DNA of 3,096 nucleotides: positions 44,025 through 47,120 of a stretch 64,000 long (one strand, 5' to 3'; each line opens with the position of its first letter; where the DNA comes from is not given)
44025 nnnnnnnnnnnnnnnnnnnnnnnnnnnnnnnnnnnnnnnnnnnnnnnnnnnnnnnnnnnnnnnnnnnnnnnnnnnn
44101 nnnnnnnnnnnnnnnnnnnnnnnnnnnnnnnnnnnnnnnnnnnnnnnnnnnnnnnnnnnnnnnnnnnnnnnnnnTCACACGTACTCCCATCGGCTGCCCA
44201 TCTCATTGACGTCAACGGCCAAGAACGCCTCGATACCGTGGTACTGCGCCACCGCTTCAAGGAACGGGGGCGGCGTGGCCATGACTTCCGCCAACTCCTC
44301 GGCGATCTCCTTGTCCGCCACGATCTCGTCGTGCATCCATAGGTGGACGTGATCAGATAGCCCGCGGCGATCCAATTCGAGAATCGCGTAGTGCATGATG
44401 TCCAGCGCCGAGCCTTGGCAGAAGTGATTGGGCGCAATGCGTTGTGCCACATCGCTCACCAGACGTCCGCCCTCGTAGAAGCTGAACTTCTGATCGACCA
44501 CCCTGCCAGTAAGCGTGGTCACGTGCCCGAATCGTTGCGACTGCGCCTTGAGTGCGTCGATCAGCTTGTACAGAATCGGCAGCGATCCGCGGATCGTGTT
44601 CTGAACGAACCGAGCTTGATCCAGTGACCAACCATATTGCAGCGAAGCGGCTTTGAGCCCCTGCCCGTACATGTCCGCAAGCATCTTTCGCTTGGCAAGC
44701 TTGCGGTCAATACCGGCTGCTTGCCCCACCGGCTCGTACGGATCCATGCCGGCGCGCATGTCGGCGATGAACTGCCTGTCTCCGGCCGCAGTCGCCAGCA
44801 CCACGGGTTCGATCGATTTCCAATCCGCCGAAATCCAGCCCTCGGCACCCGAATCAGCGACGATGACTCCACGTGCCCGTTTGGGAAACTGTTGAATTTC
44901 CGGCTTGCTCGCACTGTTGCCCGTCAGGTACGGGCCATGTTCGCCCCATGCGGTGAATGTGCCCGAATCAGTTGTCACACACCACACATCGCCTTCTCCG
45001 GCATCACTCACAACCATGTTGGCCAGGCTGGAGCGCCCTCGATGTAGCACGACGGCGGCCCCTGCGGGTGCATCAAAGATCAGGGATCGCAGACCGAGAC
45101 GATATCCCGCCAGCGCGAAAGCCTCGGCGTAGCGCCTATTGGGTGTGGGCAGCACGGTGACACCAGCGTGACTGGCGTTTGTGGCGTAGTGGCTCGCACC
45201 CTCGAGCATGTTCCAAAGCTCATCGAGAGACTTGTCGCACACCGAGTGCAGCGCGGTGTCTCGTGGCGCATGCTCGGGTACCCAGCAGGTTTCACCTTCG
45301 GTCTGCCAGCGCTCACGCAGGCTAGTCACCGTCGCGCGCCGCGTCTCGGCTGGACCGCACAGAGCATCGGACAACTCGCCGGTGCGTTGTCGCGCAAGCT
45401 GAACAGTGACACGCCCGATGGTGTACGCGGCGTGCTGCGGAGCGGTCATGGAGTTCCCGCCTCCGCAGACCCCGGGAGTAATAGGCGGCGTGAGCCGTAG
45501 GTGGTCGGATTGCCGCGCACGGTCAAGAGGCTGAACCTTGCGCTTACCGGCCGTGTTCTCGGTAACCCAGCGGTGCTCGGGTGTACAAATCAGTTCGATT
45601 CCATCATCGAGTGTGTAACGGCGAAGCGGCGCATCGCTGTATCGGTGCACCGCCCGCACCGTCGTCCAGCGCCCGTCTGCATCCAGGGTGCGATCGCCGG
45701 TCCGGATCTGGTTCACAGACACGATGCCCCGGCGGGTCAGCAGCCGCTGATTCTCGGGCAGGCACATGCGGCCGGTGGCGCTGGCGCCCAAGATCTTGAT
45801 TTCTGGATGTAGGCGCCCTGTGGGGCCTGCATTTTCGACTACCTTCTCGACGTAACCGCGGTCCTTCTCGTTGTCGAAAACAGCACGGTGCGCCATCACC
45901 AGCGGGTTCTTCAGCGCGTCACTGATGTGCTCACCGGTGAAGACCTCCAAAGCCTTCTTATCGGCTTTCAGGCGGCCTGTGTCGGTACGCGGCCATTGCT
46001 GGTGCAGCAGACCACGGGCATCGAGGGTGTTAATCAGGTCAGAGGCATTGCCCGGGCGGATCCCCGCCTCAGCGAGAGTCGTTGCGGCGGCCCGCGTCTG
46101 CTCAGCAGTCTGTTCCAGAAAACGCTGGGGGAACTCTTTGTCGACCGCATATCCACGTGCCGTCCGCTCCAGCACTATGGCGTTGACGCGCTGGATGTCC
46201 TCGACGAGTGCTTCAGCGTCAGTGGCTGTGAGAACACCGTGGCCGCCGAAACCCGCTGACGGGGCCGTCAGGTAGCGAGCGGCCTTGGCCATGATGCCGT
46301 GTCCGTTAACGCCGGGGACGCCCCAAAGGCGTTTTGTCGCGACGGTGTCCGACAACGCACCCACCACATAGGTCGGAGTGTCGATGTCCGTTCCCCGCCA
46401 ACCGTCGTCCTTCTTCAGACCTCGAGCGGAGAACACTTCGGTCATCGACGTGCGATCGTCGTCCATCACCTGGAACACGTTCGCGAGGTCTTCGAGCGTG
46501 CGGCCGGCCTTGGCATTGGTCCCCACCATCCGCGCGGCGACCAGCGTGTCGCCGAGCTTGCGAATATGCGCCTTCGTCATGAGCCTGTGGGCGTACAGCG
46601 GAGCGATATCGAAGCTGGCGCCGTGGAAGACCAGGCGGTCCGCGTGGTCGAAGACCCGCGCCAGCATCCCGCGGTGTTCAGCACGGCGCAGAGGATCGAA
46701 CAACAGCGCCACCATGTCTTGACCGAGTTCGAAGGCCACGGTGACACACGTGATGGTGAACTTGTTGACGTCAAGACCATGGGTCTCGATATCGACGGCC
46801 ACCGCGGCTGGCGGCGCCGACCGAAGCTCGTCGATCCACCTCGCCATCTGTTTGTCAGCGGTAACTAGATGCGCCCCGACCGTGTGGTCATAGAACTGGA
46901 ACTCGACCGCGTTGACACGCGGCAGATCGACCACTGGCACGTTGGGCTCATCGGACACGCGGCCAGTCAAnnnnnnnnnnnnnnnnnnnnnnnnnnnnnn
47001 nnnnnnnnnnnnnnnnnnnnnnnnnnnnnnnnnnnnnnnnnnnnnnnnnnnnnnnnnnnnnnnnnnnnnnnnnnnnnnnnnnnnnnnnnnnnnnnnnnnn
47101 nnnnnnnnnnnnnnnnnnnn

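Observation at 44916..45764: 283-aa intein splitting the PolA TGRLSS / PNLQNIP motif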

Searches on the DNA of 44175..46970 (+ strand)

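Call 5: search_dna_similar(query=window:44175-46970:+, collection=phages, mode=near, max_rows=30)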
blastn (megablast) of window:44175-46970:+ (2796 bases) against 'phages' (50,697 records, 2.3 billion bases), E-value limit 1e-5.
No match.

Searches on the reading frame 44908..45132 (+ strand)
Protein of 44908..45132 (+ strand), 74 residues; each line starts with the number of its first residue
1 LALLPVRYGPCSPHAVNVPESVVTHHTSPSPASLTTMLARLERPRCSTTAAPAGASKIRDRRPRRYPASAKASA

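Call 38: search_protein_families(library=pfam, proteins=[window:44908-45132:+], max_evalue=1)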
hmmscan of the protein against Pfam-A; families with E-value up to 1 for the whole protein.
window:44908-45132:+ (74 aa): 0 families
